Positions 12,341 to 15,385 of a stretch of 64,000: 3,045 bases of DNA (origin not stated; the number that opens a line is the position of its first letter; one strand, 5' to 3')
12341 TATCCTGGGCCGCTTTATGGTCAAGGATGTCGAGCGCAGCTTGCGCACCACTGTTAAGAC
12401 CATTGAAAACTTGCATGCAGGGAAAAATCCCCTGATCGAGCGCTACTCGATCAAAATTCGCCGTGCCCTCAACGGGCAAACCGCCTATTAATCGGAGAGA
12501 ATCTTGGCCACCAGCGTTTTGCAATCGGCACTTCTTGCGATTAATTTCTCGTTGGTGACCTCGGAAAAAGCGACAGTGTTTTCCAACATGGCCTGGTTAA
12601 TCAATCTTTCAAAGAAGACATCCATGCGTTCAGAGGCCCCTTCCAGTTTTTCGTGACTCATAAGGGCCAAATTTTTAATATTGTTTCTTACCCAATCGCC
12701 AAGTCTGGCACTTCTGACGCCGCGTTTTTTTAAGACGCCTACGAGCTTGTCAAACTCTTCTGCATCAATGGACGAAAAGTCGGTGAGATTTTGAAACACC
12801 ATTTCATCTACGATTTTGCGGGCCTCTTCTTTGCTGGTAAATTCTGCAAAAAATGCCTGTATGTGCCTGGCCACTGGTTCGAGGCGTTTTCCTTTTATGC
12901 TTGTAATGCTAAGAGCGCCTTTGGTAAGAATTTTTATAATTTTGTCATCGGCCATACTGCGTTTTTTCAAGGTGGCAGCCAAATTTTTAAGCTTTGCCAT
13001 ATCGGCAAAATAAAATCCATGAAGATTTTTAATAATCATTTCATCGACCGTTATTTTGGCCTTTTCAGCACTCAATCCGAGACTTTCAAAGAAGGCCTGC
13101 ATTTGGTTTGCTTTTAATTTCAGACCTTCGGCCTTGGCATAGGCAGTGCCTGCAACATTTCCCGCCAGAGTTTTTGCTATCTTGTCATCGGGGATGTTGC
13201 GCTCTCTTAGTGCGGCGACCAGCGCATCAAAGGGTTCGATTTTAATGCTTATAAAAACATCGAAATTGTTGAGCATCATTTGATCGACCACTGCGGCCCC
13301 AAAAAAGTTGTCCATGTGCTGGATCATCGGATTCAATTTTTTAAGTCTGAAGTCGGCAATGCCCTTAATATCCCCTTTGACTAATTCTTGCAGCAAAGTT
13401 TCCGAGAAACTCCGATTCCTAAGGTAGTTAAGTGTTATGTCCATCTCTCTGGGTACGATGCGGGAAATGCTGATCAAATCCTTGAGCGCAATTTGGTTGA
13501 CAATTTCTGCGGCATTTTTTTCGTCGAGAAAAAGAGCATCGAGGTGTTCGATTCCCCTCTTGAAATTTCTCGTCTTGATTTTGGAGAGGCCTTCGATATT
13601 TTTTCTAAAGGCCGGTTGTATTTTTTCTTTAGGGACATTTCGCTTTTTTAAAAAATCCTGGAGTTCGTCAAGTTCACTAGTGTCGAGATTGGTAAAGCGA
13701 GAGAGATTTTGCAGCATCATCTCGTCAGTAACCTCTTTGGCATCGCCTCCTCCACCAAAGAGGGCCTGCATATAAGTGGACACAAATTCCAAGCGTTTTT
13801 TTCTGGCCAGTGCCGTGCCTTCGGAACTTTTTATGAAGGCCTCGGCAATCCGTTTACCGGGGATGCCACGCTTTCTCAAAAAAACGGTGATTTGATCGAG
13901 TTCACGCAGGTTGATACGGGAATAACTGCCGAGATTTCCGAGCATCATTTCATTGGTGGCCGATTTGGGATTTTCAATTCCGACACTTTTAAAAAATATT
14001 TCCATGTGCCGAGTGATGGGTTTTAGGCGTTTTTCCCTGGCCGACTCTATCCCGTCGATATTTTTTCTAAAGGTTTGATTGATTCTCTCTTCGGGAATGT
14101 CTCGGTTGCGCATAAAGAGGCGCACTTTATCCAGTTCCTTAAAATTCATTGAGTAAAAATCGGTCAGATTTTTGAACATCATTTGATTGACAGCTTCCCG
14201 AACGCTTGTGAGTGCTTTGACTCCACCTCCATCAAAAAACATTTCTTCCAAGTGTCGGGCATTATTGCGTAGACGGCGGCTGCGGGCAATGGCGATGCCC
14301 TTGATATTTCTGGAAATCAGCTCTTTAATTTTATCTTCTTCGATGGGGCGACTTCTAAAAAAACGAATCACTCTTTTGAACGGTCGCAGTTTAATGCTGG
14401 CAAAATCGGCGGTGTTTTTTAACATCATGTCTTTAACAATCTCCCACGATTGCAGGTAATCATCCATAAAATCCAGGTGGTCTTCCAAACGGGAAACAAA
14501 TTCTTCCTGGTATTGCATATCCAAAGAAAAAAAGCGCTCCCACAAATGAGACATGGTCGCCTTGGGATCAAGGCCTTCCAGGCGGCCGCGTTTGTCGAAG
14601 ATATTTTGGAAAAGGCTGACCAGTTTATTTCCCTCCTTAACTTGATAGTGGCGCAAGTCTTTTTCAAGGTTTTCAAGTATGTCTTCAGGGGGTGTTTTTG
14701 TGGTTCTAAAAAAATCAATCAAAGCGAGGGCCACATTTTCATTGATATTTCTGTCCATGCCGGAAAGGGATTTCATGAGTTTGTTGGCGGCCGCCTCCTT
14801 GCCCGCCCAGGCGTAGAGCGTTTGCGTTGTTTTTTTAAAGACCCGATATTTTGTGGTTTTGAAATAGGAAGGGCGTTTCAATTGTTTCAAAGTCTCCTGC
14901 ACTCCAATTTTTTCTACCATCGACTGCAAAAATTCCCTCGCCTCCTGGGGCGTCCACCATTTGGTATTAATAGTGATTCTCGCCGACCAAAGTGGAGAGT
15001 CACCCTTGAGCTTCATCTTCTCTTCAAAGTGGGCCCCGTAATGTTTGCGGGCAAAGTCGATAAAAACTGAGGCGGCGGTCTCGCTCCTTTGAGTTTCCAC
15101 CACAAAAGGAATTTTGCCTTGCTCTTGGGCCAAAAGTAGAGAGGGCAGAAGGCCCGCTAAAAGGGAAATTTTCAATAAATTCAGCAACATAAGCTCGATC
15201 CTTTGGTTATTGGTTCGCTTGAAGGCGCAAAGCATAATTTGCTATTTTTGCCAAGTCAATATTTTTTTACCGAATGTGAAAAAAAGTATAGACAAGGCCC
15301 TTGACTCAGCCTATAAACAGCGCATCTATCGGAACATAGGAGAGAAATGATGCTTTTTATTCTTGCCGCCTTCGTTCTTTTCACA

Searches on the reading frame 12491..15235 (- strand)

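Call 75: search_protein_families(library=pfam, proteins=[window:12491-15235:-], max_evalue=0.00001)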
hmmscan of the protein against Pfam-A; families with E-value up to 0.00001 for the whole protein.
window:12491-15235:- (915 aa): 1 family
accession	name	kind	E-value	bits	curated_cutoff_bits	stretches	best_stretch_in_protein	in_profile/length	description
PF02536.19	mTERF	-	3.8e-06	26.5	23.1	0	652-810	87-238/314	mTERF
